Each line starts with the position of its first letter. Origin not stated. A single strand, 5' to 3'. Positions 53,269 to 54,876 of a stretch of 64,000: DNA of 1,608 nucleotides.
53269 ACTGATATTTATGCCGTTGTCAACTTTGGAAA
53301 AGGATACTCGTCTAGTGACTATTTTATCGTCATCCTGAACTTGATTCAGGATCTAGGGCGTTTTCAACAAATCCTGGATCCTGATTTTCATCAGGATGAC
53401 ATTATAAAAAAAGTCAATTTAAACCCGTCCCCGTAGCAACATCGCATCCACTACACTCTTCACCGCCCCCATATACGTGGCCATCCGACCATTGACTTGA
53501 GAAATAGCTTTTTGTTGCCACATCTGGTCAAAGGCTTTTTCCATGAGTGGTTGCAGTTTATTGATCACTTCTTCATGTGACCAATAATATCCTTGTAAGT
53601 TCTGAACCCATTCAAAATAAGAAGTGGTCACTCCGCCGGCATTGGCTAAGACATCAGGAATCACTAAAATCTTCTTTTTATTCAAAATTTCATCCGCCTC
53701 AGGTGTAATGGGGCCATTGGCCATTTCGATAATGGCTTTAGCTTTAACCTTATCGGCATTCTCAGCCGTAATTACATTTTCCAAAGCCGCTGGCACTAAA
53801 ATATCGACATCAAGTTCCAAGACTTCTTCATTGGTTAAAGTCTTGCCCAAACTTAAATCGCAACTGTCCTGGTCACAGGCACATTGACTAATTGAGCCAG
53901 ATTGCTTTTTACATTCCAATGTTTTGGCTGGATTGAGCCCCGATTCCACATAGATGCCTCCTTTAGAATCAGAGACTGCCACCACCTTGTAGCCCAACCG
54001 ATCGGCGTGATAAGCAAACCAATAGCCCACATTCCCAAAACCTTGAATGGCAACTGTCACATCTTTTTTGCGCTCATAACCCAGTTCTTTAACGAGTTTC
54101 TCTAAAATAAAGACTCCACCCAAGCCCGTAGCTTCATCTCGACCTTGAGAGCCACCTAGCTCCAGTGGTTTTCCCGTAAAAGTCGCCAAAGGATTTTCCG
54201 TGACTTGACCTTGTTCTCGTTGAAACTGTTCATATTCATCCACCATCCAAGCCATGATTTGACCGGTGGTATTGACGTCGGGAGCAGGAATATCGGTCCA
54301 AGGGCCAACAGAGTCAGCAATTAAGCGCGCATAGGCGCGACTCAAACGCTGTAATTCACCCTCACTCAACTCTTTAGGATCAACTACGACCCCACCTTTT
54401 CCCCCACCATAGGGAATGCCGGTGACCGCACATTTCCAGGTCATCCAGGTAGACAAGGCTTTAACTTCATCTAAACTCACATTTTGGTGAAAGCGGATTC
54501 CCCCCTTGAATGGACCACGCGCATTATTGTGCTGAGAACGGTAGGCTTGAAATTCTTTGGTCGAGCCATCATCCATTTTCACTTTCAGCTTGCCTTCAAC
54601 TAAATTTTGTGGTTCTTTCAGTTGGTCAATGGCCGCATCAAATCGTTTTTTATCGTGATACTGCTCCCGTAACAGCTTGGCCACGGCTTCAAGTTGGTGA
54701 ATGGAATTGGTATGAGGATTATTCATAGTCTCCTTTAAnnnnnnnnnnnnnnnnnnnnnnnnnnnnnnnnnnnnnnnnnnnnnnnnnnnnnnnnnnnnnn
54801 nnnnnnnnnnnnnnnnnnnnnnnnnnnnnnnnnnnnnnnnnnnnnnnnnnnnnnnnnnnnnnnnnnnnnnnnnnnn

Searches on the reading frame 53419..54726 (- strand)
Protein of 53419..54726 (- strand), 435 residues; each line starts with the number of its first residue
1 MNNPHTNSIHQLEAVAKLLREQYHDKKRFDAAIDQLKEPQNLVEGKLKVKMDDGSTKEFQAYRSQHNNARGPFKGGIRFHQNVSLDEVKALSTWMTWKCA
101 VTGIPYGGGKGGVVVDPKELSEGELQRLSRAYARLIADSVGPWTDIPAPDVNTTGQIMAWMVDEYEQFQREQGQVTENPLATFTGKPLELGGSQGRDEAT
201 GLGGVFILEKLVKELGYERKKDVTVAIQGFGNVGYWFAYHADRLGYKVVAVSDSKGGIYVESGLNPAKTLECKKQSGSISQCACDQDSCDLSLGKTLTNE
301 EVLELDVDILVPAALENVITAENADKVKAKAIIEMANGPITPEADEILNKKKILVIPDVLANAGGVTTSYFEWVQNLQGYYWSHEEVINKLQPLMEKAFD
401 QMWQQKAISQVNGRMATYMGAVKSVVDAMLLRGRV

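Call 39: search_protein_families(library=pfam, proteins=[window:53419-54726:-], max_evalue=0.00001)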
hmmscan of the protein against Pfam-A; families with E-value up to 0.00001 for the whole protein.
window:53419-54726:- (435 aa): 2 families
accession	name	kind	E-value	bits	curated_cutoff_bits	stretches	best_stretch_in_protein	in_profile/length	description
PF00208.27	ELFV_dehydrog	-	2.3e-78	263.7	23.4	1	191-433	1-241/241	Glutamate/Leucine/Phenylalanine/Valine dehydrogenase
PF02812.23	ELFV_dehydrog_N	-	1.8e-55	186.6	25.3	1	39-166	1-128/129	Glu/Leu/Phe/Val dehydrogenase, dimerisation domain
